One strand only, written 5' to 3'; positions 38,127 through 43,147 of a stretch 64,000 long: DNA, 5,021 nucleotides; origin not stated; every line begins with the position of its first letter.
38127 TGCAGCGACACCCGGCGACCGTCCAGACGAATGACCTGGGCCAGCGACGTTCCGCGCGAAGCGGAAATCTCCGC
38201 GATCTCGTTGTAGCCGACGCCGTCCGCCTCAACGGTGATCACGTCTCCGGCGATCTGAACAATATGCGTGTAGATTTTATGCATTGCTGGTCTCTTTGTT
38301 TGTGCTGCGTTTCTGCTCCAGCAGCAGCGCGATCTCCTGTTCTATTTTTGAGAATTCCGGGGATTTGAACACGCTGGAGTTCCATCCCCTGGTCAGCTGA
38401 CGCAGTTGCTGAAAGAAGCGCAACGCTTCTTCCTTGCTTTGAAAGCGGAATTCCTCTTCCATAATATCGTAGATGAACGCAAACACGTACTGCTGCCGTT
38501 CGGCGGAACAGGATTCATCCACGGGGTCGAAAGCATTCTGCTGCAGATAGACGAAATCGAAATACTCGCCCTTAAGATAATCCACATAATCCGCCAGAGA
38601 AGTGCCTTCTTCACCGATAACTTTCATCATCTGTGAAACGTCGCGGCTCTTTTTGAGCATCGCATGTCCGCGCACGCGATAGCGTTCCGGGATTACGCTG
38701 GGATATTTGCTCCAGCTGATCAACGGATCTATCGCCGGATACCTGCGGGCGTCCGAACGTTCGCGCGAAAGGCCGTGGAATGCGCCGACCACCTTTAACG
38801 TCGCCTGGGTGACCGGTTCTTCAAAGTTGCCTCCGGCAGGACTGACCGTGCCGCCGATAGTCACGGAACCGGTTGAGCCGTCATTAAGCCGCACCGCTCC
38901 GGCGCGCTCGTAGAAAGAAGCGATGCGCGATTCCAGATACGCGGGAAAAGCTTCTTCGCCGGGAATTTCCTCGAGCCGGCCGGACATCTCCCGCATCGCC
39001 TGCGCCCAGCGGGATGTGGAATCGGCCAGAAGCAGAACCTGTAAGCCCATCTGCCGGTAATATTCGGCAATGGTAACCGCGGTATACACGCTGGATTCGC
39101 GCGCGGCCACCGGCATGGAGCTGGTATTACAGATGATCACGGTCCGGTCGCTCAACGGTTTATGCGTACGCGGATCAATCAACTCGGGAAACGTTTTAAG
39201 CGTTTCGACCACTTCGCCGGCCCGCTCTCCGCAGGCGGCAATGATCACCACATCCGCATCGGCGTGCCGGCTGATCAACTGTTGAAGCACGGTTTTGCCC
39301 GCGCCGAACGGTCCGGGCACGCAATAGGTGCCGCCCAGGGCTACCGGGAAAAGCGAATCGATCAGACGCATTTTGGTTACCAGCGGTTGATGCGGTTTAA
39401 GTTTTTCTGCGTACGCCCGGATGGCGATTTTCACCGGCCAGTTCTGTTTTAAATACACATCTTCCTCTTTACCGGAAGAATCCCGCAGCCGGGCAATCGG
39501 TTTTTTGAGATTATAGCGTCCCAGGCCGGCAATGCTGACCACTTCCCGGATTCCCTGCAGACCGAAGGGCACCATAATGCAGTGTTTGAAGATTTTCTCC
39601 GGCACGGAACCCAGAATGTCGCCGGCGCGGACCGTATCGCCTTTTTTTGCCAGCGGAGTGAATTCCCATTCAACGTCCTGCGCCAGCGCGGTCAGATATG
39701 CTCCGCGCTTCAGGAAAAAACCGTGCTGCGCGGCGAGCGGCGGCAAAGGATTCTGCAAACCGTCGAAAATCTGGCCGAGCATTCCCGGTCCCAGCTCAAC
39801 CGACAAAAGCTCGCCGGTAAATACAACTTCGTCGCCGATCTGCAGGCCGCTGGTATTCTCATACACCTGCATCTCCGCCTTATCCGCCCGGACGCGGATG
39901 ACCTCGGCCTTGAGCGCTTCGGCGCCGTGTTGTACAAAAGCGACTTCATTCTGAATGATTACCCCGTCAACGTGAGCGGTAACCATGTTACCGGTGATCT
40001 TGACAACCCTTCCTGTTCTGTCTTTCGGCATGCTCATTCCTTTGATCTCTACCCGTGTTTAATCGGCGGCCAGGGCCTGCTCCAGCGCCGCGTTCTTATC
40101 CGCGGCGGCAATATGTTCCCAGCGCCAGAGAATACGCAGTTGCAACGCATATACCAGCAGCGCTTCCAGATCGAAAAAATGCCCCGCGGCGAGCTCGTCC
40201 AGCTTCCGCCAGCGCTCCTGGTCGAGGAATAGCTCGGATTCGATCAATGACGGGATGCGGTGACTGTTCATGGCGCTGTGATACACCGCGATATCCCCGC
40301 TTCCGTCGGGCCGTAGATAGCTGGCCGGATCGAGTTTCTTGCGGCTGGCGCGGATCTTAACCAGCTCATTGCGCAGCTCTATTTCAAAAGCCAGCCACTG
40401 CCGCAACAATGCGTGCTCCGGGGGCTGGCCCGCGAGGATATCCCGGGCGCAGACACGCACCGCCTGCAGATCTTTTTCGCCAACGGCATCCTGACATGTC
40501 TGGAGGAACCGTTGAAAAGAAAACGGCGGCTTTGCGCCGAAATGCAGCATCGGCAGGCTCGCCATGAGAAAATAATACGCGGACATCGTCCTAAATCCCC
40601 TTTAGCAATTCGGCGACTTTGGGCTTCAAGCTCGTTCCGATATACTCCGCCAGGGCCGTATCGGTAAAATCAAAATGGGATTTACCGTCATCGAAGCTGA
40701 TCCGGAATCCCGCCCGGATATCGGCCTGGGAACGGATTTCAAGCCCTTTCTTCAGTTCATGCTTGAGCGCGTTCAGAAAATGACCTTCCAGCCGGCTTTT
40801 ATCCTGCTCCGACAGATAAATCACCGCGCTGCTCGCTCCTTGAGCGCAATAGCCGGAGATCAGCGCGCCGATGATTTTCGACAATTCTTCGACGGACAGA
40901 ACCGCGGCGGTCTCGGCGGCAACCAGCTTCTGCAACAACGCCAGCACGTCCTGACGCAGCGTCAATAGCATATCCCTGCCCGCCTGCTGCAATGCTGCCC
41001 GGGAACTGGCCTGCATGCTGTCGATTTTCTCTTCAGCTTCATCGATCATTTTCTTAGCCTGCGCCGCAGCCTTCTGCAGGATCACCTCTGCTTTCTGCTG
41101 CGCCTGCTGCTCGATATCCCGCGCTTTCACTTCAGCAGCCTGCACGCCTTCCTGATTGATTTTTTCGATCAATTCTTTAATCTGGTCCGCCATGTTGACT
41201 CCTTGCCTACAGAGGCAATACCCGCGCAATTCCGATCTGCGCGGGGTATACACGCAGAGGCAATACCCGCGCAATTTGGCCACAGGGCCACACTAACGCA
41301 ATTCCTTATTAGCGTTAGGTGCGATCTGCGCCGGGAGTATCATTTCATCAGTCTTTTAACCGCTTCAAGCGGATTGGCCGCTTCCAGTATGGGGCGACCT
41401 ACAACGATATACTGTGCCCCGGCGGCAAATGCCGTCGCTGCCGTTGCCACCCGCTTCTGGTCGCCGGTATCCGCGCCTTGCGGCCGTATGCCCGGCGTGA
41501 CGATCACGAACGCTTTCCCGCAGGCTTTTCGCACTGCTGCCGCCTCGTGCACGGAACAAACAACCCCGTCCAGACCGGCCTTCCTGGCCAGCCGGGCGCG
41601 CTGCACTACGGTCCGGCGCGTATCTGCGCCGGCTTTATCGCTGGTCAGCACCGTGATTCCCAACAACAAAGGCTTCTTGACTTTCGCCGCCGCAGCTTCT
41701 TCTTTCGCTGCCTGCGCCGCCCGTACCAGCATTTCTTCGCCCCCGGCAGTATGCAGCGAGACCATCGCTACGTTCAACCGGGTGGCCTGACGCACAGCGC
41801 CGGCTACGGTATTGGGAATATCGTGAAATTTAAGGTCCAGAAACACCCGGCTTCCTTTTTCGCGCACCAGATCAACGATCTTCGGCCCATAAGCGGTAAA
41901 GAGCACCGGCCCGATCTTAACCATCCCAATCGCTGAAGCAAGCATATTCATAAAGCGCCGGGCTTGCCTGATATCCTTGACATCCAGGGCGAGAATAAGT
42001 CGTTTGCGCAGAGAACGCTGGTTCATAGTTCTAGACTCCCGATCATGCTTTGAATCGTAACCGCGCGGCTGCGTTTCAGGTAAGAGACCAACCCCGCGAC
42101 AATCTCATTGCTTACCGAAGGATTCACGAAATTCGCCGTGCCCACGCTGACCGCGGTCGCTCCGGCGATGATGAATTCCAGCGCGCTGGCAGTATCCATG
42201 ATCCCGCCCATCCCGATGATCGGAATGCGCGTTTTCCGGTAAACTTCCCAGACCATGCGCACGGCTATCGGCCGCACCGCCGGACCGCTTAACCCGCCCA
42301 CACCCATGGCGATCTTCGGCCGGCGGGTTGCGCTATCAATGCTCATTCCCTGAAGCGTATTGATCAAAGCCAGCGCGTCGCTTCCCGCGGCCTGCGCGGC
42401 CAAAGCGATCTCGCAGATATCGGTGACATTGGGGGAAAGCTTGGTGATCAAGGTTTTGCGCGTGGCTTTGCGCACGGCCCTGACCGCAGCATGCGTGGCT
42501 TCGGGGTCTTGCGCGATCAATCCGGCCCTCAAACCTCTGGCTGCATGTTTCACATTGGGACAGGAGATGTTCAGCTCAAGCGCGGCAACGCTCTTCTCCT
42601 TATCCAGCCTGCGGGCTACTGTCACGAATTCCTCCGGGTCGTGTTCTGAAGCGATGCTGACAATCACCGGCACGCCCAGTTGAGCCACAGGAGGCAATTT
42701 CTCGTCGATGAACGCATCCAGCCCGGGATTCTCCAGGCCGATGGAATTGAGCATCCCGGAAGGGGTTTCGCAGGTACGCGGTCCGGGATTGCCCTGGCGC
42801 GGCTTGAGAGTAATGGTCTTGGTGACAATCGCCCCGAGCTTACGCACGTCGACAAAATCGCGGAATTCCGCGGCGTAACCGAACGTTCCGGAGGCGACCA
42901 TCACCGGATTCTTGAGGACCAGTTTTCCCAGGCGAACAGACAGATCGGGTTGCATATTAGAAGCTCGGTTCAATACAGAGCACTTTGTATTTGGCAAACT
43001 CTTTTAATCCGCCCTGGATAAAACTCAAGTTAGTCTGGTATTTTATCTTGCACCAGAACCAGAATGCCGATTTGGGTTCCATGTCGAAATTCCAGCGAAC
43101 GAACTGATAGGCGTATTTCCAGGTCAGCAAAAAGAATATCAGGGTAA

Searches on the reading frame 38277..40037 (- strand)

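Call 13: search_protein_families(library=pfam, proteins=[window:38277-40037:-])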
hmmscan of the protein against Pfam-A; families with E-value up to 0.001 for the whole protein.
window:38277-40037:- (586 aa): 4 families
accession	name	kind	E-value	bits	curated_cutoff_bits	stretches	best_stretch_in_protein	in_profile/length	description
PF00006.31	ATP-synt_ab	-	4.9e-66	222.8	29.5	1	223-443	2-213/213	ATP synthase alpha/beta family, nucleotide-binding domain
PF16886.11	ATP-synt_ab_Xtn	-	1.2e-23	83.1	25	1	116-203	2-88/88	ATPsynthase alpha/beta subunit barrel-sandwich domain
PF02874.29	ATP-synt_ab_N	-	1.1e-08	35.9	20.9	1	11-75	1-69/69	ATP synthase alpha/beta family, beta-barrel domain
PF22919.1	ATP-synt_VA_C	-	5.7e-07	29.9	24.7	1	458-525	20-87/101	C-terminal domain of V and A type ATP synthase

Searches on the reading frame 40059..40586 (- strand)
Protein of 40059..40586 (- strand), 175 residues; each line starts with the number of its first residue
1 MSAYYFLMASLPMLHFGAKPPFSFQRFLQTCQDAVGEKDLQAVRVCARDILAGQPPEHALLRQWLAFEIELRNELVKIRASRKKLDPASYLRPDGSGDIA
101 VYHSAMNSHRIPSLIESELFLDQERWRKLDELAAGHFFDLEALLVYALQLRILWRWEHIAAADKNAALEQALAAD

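Call 13: search_protein_families(library=pfam, proteins=[window:40059-40586:-])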
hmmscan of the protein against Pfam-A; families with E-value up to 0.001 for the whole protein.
window:40059-40586:- (175 aa): 1 family
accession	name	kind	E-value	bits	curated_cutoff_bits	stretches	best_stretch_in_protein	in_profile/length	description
PF10962.13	DUF2764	-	5.1e-15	56.3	24.1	2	114-159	206-251/271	Protein of unknown function (DUF2764)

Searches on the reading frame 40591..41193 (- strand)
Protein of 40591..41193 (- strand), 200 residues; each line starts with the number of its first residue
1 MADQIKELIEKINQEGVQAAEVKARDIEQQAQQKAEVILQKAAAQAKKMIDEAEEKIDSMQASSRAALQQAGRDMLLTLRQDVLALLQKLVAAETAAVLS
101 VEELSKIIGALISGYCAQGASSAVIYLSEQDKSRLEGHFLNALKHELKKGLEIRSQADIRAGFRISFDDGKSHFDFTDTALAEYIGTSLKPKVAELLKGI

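Call 13: search_protein_families(library=pfam, proteins=[window:40591-41193:-])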
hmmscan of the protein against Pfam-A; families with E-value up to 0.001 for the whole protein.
window:40591-41193:- (200 aa): 2 families
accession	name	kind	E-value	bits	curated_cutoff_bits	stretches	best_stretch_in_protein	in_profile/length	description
PF01991.23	vATP-synt_E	-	1.1e-06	28.7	24.2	1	18-150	4-145/199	ATP synthase (E/31 kDa) subunit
PF05103.18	DivIVA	-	0.00023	21.6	28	1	6-67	59-119/131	DivIVA protein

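Call 16: find_encoding_contigs(protein=window:40591-41193:-, flank=10000, max_places=10)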
Protein window:40591-41193:- (200 aa): 14 contigs read that carry it; 5 places shown.
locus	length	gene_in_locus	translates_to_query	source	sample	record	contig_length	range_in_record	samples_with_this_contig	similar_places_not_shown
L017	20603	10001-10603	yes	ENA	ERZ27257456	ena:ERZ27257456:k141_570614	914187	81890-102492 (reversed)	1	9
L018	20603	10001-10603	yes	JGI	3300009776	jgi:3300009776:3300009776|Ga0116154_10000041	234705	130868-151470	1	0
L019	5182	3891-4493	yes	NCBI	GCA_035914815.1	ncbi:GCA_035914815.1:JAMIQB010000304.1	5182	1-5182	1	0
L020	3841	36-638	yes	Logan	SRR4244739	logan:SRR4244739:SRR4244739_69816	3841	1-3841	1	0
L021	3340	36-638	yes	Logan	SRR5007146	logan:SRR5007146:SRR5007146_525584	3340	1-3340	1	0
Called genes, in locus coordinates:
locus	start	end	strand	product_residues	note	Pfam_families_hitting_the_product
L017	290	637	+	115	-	PF03641:Lysine_decarbox, PF18306:LDcluster4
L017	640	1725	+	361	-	PF00988:CPSase_sm_chain, PF00117:GATase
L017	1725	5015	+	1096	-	PF25596:CPSase_L_D1, PF02786:CPSase_L_D2, PF02787:CPSase_L_D3, PF25596:CPSase_L_D1, PF02222:ATP-grasp, PF02786:CPSase_L_D2, PF07478:Dala_Dala_lig_C, PF15632:ATPgrasp_Ter, +4 more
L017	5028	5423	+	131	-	PF01894:YjbQ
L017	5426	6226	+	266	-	PF01149:Fapy_DNA_glyco, PF06831:H2TH, PF06827:zf-FPG_IleRS (weak)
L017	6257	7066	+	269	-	PF00175:NAD_binding_1 (weak), PF10418:DHODB_Fe-S_bind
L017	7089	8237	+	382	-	PF00535:Glycos_transf_2, PF10111:Glyco_tranf_2_2, PF13506:Glyco_transf_21 (weak), PF13641:Glyco_tranf_2_3, PF13632:Glyco_trans_2_3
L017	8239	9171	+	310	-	PF01180:DHO_dh, PF01207:Dus (faint)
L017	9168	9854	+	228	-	PF00215:OMPdecase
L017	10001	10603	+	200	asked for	PF01991:vATP-synt_E (weak)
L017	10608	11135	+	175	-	PF10962:DUF2764 (faint)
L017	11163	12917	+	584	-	PF02874:ATP-synt_ab_N, PF16886:ATP-synt_ab_Xtn, PF00006:ATP-synt_ab, PF22919:ATP-synt_VA_C (weak)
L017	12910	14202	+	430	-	PF02874:ATP-synt_ab_N, PF00006:ATP-synt_ab, PF22919:ATP-synt_VA_C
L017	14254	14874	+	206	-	PF01813:ATP-synt_D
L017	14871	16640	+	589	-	PF01496:V_ATPase_I (faint)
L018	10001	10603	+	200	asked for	PF01991:vATP-synt_E (weak)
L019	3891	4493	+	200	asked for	PF01991:vATP-synt_E (weak)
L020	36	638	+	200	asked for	PF01991:vATP-synt_E (weak)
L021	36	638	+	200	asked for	PF01991:vATP-synt_E (weak)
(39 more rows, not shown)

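Call 25: find_homologous_proteins(query=window:40591-41193:-, max_evalue=1e-10)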
Query window:40591-41193:- (200 aa): 260 proteins with E <= 1e-10 among 717 candidates; the best 120 are listed.
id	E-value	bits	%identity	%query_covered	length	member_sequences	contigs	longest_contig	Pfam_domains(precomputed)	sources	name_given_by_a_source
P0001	5.6e-108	376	95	100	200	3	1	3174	PF01991.24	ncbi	-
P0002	6.0e-73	262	67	100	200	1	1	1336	PF01991.24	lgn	-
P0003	5.9e-72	259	65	100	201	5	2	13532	PF01991.24,PF05103.19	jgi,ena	jgi:V/A-type H+-transporting ATPase subunit E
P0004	1.0e-70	255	63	99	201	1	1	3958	PF01991.24,PF05103.19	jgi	jgi:V/A-type H+-transporting ATPase subunit E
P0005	5.3e-70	253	62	99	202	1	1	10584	PF01991.24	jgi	jgi:V/A-type H+/Na+-transporting ATPase subunit E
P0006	1.7e-69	251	65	100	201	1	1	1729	PF01991.24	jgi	jgi:V/A-type H+/Na+-transporting ATPase subunit E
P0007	6.3e-69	249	62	100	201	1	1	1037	-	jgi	jgi:V/A-type H+-transporting ATPase subunit E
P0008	3.0e-67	244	61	99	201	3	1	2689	PF01991.24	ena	-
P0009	3.8e-67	243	63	99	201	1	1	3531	-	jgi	jgi:V/A-type H+-transporting ATPase subunit E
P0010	1.5e-66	241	63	100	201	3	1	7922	-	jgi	jgi:V/A-type H+-transporting ATPase subunit E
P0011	1.9e-66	241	65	99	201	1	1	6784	PF05103.19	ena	-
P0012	6.0e-66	239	61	99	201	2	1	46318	PF01991.24,PF05103.19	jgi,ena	-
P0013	1.0e-65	239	58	100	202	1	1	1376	PF01991.24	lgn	-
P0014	3.0e-65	237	62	100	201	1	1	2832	PF01991.24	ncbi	-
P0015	4.4e-65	237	58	99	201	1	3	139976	PF01991.24,PF05103.19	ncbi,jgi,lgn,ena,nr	ncbi:MAG: DivIVA domain-containing protein [Candidatus Omnitrophica bacterium]|jgi:V/A-type H+-trans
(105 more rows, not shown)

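Call 26: find_encoding_contigs(protein=P0001, flank=10000, max_places=6)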
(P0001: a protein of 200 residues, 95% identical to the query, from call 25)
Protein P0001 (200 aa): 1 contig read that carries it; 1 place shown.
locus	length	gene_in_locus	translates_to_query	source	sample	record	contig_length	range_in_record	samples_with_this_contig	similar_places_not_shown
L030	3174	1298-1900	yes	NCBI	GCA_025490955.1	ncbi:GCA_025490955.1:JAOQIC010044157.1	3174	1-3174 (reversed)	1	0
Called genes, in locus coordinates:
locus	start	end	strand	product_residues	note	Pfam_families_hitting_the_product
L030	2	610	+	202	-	?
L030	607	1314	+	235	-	PF00215:OMPdecase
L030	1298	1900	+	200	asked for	PF01991:vATP-synt_E (weak)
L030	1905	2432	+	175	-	PF10962:DUF2764 (weak)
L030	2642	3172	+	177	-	?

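Call 41: find_encoding_contigs(protein=P0003, flank=3000, max_places=3)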
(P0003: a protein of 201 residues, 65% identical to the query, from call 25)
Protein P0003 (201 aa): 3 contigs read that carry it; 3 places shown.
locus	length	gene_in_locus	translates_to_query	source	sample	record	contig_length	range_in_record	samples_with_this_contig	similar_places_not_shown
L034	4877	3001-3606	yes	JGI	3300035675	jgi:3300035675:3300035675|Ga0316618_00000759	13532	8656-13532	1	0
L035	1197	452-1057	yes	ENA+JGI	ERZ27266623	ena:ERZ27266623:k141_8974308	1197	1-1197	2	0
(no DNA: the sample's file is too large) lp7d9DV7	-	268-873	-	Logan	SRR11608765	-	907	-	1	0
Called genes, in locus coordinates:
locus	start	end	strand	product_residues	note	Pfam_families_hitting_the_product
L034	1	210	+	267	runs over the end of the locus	PF00175:NAD_binding_1 (weak), PF10418:DHODB_Fe-S_bind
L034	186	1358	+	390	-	PF13506:Glyco_transf_21 (weak), PF13641:Glyco_tranf_2_3, PF00535:Glycos_transf_2, PF10111:Glyco_tranf_2_2, PF13632:Glyco_trans_2_3 (weak)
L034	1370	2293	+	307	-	PF01180:DHO_dh, PF01207:Dus (faint)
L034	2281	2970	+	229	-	PF00215:OMPdecase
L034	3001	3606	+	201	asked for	PF05103:DivIVA (weak), PF01991:vATP-synt_E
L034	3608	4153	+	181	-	PF10962:DUF2764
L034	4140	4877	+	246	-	?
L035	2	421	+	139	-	?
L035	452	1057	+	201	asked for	PF05103:DivIVA (weak), PF01991:vATP-synt_E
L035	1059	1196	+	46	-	?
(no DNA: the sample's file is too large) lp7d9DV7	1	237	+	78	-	?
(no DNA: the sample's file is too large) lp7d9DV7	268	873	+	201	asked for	PF05103:DivIVA (weak), PF01991:vATP-synt_E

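Call 71: find_encoding_contigs(protein=P0002, flank=3000, max_places=3)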
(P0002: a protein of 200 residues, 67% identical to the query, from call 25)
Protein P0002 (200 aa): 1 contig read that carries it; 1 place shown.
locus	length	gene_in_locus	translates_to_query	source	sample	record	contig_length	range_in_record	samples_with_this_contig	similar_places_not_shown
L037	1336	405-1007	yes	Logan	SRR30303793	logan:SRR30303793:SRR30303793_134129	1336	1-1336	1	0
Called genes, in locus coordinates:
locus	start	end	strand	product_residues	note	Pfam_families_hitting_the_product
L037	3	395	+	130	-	?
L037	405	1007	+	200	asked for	PF01991:vATP-synt_E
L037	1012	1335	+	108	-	?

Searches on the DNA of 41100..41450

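Call 87: search_rna_families(source=window, start=41100, end=41450, threshold=evalue, max_evalue=10)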
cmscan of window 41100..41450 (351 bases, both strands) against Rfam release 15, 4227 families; matches with E-value up to 10: 2.
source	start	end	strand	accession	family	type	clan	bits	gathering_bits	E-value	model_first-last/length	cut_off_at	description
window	41211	41283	+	RF02248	Six3os1_3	Gene; lncRNA;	-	11.2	40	1.6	1-75/75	no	Six3os1 conserved region 3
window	41304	41352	-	RF01149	sR10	Gene; snRNA; snoRNA; CD-box;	-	10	45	4.7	1-54/54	no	Small nucleolar RNA sR10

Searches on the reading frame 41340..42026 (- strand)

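Call 13: search_protein_families(library=pfam, proteins=[window:41340-42026:-])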
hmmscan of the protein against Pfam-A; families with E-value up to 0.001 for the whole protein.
window:41340-42026:- (228 aa): 1 family
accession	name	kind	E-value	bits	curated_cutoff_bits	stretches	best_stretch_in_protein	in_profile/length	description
PF00215.30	OMPdecase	-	8.3e-55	186.5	27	1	9-225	2-220/221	Orotidine 5'-phosphate decarboxylase / HUMPS family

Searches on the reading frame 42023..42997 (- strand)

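Call 13: search_protein_families(library=pfam, proteins=[window:42023-42997:-])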
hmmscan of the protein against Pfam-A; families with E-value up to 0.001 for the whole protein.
window:42023-42997:- (324 aa): 3 families
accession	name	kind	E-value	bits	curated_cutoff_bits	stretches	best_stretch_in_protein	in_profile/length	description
PF01180.27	DHO_dh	-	4.1e-75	253.1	27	1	19-306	2-290/291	Dihydroorotate dehydrogenase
PF01207.24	Dus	-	1.6e-08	34.5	20.4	1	110-210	55-156/311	Dihydrouridine synthase (Dus)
PF00977.27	His_biosynth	-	0.00049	20.1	23.6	0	242-300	58-116/228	Histidine biosynthesis protein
